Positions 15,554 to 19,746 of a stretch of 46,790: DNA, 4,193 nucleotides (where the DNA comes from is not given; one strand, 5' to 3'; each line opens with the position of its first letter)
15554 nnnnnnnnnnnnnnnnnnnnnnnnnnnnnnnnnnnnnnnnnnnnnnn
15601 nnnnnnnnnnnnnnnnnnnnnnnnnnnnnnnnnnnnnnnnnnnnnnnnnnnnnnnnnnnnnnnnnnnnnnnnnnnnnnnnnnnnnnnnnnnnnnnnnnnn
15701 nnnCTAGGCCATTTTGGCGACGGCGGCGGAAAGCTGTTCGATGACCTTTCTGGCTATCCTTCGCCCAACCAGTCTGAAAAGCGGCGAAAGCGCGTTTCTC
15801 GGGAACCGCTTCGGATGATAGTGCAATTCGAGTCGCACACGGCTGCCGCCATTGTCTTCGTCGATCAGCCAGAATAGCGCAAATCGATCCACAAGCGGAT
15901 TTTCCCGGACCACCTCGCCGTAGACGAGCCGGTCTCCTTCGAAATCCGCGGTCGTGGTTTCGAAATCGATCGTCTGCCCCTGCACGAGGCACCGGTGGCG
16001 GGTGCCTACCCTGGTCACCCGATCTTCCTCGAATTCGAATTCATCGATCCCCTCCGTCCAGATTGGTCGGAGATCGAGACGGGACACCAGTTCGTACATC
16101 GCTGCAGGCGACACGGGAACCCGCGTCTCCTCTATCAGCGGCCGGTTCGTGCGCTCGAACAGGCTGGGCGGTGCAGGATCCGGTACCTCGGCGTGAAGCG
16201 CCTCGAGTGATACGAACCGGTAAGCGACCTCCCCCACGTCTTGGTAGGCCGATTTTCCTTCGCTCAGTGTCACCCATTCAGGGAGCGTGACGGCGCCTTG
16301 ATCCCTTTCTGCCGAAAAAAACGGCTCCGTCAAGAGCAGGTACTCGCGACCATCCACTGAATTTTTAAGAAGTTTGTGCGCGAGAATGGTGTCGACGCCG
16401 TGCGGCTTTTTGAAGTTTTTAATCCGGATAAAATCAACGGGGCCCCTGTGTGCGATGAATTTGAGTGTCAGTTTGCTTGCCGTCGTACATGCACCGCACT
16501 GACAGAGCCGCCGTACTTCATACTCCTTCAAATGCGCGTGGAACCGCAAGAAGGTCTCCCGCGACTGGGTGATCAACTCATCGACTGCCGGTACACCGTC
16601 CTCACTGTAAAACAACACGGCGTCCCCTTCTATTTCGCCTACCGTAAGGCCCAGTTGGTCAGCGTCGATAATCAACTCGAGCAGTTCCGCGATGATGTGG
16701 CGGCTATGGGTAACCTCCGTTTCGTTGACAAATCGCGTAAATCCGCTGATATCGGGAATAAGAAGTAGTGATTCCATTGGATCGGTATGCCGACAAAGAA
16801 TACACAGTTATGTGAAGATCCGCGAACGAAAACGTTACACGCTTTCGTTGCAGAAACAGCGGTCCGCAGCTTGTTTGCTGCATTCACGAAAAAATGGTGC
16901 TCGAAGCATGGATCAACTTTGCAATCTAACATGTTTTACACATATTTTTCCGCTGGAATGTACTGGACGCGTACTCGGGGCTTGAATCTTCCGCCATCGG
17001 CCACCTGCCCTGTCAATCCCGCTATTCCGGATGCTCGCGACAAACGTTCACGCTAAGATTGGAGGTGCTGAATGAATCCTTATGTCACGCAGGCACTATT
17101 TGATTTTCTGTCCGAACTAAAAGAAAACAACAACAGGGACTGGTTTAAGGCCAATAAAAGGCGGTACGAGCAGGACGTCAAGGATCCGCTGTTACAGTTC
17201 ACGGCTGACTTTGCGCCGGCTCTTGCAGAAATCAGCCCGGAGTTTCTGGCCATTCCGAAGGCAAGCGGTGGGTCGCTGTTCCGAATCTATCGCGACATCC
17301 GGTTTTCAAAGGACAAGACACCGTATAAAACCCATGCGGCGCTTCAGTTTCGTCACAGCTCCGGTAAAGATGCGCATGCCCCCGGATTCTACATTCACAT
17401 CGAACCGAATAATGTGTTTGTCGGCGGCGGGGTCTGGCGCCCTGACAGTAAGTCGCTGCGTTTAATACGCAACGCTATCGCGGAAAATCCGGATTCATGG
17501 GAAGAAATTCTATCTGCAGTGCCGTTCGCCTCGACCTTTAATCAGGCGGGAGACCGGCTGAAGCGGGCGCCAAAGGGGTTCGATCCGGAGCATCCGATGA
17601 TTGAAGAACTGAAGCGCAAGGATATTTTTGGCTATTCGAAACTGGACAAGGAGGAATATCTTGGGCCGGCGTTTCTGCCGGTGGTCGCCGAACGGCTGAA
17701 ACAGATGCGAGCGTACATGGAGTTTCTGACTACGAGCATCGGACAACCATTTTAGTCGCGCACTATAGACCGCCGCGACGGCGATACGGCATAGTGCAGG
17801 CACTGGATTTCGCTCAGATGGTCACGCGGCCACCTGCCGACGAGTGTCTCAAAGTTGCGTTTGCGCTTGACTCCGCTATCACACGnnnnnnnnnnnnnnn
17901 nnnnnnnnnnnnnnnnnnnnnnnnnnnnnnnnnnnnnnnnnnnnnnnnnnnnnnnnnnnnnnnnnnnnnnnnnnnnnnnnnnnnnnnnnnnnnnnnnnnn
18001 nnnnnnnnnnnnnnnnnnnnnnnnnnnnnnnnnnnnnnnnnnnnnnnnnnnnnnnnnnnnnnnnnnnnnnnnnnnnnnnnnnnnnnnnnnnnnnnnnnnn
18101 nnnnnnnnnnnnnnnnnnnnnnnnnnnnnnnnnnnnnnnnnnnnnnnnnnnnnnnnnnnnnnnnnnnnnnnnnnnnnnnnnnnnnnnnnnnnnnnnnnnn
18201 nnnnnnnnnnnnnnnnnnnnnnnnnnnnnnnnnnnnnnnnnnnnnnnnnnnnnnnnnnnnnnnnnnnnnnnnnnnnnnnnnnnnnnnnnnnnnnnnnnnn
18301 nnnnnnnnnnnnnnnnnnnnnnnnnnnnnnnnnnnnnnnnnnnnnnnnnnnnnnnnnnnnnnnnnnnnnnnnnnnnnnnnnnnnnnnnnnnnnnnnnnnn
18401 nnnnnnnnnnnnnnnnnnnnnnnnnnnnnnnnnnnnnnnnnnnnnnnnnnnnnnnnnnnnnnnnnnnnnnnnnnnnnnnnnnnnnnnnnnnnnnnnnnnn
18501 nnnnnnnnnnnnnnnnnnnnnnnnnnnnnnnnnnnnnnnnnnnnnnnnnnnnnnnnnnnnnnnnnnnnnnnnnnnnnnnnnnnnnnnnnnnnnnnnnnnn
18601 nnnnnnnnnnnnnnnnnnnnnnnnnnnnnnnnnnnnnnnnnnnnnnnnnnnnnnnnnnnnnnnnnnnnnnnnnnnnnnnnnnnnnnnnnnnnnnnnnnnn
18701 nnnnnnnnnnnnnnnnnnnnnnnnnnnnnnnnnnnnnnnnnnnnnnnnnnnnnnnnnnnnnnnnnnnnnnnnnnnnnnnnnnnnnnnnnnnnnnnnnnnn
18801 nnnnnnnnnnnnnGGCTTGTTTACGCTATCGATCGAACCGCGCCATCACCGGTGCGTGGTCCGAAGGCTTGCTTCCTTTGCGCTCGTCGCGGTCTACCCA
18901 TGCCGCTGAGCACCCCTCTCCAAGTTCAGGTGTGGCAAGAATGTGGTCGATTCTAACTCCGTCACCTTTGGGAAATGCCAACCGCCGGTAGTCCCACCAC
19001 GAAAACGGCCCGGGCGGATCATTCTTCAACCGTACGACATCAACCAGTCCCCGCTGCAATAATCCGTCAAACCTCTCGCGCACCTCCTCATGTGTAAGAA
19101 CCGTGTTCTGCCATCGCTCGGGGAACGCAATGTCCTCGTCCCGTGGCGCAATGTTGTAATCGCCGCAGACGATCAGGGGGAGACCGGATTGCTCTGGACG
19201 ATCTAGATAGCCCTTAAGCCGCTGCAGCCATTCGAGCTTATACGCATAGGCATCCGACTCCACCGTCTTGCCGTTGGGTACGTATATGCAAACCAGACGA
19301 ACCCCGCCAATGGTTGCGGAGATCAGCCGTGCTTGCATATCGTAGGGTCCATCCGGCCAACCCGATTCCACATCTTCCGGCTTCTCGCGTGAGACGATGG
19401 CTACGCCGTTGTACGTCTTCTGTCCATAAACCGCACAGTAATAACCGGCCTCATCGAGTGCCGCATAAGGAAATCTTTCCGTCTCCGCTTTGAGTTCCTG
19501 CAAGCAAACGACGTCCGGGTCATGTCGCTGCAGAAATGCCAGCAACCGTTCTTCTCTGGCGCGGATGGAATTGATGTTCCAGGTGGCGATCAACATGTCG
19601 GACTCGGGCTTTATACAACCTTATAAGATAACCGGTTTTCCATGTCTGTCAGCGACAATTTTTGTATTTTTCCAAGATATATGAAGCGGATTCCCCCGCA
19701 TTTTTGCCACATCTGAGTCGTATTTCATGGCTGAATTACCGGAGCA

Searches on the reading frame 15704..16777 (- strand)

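Call 6: search_protein_families(library=pfam, proteins=[window:15704-16777:-])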
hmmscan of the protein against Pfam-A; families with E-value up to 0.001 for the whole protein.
window:15704-16777:- (357 aa): 3 families
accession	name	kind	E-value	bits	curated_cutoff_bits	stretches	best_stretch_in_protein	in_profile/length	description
PF10851.13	DUF2652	-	3e-40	137.3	22.1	1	29-146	1-118/118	Protein of unknown function (DUF2652)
PF10604.15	Polyketide_cyc2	-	3.2e-09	37.7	27.4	1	217-353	7-141/142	Polyketide cyclase / dehydrase and lipid transport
PF03364.25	Polyketide_cyc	-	3.2e-06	27.8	23.4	1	220-349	1-125/126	Polyketide cyclase / dehydrase and lipid transport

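Call 101: search_protein_families(library=ncbifam, proteins=[window:15704-16777:-], max_evalue=0.00001)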
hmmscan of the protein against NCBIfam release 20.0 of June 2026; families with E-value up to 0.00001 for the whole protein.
window:15704-16777:- (357 aa): 0 families

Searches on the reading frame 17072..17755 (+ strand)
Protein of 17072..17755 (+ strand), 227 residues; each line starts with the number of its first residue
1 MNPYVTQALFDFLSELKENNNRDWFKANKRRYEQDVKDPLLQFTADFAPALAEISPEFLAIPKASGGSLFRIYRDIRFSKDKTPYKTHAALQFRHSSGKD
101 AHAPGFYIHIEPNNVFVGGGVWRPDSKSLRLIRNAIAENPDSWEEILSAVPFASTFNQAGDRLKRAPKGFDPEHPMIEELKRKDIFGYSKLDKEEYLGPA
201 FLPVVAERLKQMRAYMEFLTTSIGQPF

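Call 6: search_protein_families(library=pfam, proteins=[window:17072-17755:+])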
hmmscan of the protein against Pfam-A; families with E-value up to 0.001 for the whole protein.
window:17072-17755:+ (227 aa): 1 family
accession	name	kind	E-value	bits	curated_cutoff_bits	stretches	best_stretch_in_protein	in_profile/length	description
PF09365.15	DUF2461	-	4.3e-70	236.3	22.8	1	9-218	2-208/208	Conserved hypothetical protein (DUF2461)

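Call 101: search_protein_families(library=ncbifam, proteins=[window:17072-17755:+], max_evalue=0.00001)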
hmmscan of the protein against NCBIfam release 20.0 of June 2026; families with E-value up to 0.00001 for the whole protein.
window:17072-17755:+ (227 aa): 1 family
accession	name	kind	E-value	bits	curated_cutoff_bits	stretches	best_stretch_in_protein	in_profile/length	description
TIGR02453.1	TIGR02453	subfamily_domain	2.6e-73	246.4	105.4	1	6-223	2-217/218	TIGR02453 family protein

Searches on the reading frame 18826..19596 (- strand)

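Call 9: search_protein_families(library=pfam, proteins=[window:18826-19596:-], max_evalue=0.01)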
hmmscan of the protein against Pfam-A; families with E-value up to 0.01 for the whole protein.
window:18826-19596:- (256 aa): 1 family
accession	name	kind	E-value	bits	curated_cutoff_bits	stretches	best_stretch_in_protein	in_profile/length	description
PF03372.29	Exo_endo_phos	-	2.2e-33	116.3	24.5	1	4-247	1-225/225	Endonuclease/Exonuclease/phosphatase family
